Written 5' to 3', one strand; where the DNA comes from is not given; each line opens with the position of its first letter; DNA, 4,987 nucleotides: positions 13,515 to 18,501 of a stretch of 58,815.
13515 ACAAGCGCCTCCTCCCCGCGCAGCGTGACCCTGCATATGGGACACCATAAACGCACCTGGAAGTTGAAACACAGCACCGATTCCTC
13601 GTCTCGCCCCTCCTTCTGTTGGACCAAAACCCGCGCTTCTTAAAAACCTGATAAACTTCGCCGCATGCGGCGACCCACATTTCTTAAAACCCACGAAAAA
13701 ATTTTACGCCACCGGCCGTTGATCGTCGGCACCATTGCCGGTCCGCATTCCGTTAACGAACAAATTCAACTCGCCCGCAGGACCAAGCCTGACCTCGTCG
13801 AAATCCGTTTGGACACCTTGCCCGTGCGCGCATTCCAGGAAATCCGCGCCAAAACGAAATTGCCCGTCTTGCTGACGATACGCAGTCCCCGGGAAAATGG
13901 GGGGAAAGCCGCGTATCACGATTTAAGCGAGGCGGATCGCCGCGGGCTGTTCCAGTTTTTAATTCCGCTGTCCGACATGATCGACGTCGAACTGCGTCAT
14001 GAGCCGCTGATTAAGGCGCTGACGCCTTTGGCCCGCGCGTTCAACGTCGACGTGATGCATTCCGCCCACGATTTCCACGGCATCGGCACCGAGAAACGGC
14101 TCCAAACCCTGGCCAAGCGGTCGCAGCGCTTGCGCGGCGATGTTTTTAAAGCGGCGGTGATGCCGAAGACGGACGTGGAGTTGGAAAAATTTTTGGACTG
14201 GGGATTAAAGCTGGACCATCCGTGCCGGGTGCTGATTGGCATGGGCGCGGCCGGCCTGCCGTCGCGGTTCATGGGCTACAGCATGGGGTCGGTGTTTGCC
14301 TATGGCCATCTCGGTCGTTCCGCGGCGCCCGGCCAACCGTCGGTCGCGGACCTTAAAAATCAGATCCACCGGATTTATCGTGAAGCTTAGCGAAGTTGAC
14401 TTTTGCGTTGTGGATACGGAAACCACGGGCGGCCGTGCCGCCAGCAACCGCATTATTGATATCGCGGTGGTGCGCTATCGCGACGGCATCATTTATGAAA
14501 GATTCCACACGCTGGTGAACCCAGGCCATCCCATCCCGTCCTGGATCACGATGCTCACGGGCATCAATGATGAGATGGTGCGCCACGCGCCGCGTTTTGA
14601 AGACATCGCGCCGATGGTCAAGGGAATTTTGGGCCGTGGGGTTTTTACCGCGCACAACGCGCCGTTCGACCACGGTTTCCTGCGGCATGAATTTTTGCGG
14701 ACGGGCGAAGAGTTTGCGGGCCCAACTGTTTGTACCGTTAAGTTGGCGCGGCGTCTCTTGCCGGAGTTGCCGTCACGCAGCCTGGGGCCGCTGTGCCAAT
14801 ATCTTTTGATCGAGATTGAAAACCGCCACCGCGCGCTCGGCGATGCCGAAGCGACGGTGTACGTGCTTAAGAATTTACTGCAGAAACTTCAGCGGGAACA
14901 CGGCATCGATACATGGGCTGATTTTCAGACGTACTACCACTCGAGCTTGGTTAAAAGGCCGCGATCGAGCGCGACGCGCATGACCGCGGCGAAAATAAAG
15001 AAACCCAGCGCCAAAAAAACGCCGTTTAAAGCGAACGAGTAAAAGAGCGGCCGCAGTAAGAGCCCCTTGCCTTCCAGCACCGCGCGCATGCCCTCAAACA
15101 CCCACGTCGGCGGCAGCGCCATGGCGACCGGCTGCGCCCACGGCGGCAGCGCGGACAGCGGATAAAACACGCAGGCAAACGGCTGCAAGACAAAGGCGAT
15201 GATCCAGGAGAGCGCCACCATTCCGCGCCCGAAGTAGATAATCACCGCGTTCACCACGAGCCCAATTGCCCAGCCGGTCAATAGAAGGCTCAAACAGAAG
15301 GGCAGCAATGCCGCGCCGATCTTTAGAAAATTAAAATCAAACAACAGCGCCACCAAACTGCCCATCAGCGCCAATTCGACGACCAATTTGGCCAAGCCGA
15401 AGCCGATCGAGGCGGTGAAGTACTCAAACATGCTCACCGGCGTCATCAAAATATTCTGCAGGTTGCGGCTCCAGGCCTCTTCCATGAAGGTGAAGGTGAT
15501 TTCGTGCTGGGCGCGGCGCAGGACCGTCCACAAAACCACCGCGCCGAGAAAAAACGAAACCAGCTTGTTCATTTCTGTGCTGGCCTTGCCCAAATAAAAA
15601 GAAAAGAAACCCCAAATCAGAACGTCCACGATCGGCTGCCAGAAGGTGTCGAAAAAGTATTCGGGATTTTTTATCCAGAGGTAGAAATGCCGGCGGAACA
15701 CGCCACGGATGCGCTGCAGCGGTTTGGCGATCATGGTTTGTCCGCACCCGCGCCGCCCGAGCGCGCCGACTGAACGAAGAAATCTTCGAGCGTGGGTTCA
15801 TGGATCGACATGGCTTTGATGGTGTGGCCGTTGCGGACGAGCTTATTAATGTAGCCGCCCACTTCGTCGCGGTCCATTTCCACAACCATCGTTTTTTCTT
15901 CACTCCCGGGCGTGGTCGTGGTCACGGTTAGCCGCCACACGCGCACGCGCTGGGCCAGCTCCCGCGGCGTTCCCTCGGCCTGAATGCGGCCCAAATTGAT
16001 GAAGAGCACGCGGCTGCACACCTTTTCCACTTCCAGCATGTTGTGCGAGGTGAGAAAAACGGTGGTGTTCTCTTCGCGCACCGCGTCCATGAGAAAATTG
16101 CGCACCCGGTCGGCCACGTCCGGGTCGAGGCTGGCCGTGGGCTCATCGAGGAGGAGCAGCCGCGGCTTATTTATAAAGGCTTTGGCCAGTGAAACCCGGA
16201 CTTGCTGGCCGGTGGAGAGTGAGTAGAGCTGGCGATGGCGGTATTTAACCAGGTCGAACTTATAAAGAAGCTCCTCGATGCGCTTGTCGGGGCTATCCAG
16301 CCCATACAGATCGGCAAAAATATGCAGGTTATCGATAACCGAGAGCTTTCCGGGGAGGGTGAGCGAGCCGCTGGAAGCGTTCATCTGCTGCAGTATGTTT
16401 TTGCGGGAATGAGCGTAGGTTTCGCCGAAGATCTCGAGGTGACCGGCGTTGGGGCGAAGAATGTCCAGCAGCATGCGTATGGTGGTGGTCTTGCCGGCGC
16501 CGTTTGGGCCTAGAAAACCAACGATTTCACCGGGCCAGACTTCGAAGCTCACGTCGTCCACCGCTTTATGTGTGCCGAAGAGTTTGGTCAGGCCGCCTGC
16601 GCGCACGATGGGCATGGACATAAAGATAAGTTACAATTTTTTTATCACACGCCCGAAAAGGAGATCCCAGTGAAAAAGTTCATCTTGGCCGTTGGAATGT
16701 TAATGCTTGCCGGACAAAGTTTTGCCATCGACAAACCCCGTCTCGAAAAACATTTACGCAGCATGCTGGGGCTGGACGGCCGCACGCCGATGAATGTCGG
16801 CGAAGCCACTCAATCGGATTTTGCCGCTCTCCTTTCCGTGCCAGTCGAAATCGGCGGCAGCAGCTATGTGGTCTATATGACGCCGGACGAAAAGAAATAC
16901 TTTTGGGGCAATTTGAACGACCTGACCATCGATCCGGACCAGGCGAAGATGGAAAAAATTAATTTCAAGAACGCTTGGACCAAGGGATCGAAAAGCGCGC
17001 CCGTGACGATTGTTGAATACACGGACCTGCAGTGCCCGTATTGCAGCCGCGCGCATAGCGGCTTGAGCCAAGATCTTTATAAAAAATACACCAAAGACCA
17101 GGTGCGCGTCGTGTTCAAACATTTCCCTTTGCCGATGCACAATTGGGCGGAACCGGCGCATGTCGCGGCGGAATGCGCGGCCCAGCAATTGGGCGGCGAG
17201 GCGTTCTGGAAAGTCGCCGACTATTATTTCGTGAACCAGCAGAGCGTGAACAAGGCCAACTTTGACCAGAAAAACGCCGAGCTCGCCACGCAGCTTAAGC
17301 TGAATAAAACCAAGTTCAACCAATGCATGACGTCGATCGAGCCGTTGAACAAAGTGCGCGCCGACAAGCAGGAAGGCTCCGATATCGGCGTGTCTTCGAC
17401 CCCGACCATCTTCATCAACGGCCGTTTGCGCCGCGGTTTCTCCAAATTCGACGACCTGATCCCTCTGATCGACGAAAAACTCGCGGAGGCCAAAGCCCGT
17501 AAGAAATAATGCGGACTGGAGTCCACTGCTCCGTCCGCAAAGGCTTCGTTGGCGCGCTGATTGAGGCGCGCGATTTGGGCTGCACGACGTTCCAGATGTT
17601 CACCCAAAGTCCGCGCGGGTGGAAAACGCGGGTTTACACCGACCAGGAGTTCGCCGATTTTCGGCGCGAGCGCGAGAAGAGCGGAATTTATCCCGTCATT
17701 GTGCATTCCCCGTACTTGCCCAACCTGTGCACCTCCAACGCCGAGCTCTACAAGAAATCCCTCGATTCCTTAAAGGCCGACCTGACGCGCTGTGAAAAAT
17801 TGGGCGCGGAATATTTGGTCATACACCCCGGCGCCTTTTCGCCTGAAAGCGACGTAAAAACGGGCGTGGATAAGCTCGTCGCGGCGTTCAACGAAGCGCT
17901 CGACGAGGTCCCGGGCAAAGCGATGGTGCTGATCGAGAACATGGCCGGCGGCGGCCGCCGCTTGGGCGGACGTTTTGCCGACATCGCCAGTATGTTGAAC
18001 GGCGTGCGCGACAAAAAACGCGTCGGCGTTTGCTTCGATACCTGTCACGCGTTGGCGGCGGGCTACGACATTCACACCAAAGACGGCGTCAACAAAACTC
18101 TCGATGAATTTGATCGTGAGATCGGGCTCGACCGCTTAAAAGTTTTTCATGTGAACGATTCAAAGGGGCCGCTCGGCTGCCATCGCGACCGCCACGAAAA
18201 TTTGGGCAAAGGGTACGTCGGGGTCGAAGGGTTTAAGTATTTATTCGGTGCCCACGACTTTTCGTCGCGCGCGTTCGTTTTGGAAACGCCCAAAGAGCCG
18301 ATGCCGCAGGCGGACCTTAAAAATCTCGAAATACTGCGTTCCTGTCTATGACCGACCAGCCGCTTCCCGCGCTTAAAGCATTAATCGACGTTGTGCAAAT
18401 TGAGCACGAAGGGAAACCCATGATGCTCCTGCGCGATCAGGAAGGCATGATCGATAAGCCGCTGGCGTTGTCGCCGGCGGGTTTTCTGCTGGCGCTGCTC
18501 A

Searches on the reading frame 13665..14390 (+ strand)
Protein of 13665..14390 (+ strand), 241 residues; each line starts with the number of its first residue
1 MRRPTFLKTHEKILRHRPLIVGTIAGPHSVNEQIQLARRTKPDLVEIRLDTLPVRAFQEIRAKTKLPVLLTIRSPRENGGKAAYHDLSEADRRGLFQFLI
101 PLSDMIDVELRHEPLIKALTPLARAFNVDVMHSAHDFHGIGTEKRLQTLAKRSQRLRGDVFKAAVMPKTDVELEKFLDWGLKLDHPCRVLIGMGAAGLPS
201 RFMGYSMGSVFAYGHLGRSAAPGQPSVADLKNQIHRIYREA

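Call 25: search_protein_families(library=pfam, proteins=[window:13665-14390:+], max_evalue=0.001)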
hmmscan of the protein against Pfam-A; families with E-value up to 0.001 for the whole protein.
window:13665-14390:+ (241 aa): 1 family
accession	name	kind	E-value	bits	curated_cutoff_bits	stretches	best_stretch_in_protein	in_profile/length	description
PF01487.21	DHquinase_I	-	4e-32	112.6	22.2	1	29-232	11-228/230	Type I 3-dehydroquinase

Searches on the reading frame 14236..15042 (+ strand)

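Call 25: search_protein_families(library=pfam, proteins=[window:14236-15042:+], max_evalue=0.001)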
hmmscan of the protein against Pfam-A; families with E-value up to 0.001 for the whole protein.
window:14236-15042:+ (268 aa): 1 family
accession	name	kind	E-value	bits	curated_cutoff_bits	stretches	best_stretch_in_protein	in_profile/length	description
PF00929.31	RNase_T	-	4.3e-37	128.6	24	1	58-211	2-164/164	Exonuclease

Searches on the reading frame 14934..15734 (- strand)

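Call 25: search_protein_families(library=pfam, proteins=[window:14934-15734:-], max_evalue=0.001)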
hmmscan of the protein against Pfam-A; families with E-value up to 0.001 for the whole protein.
window:14934-15734:- (266 aa): 2 families
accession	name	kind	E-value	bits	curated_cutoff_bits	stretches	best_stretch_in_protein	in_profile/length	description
PF01061.29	ABC2_membrane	-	5.1e-10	39.7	26.9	1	10-219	4-209/211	ABC-2 type transporter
PF12698.13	ABC2_membrane_3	-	4.4e-05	23.2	31.6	1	82-245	183-346/347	ABC-2 family transporter protein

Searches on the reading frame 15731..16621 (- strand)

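Call 25: search_protein_families(library=pfam, proteins=[window:15731-16621:-], max_evalue=0.001)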
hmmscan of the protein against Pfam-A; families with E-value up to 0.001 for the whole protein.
window:15731-16621:- (296 aa): 5 families
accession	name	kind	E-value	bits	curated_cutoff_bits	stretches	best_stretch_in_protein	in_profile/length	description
PF00005.33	ABC_tran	-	2.6e-29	103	25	1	22-163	2-137/137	ABC transporter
PF13304.12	AAA_21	-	8.4e-14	52.8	27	1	123-198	226-303/304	AAA domain, putative AbiEii toxin, Type IV TA system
PF13401.12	AAA_22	-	9e-05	23.2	27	1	37-188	11-118/130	AAA domain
PF13175.12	AAA_15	-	0.00029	21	32.1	0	150-194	326-370/374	AAA ATPase domain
PF00004.35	AAA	-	0.001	20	21.2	0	36-183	3-94/131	ATPase family associated with various cellular activities (AAA)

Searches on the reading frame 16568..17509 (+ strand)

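Call 25: search_protein_families(library=pfam, proteins=[window:16568-17509:+], max_evalue=0.001)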
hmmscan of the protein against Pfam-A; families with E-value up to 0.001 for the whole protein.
window:16568-17509:+ (313 aa): 3 families
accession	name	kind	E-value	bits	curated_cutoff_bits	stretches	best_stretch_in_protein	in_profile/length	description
PF13462.12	Thioredoxin_4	-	2.1e-28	100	23.2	1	139-302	8-164/165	Thioredoxin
PF01323.26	DSBA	-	1.2e-12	48.5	25.6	1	147-294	1-183/191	DSBA-like thioredoxin domain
PF13098.12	Thioredoxin_2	-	6.2e-05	23.7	27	1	147-293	8-96/104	Thioredoxin-like domain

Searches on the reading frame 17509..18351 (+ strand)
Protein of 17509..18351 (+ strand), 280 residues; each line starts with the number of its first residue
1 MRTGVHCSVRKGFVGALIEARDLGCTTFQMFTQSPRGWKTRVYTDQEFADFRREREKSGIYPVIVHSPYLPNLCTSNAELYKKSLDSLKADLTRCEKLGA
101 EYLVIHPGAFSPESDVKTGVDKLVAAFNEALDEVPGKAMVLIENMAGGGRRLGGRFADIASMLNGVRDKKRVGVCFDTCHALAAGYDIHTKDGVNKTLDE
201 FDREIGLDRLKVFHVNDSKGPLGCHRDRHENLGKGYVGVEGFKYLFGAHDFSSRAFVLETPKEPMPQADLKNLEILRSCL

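Call 25: search_protein_families(library=pfam, proteins=[window:17509-18351:+], max_evalue=0.001)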
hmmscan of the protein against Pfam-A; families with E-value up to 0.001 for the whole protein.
window:17509-18351:+ (280 aa): 1 family
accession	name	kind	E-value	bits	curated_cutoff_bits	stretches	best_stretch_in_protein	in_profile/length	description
PF01261.30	AP_endonuc_2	-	3.3e-52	178.1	31.1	1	19-278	3-248/249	Xylose isomerase-like TIM barrel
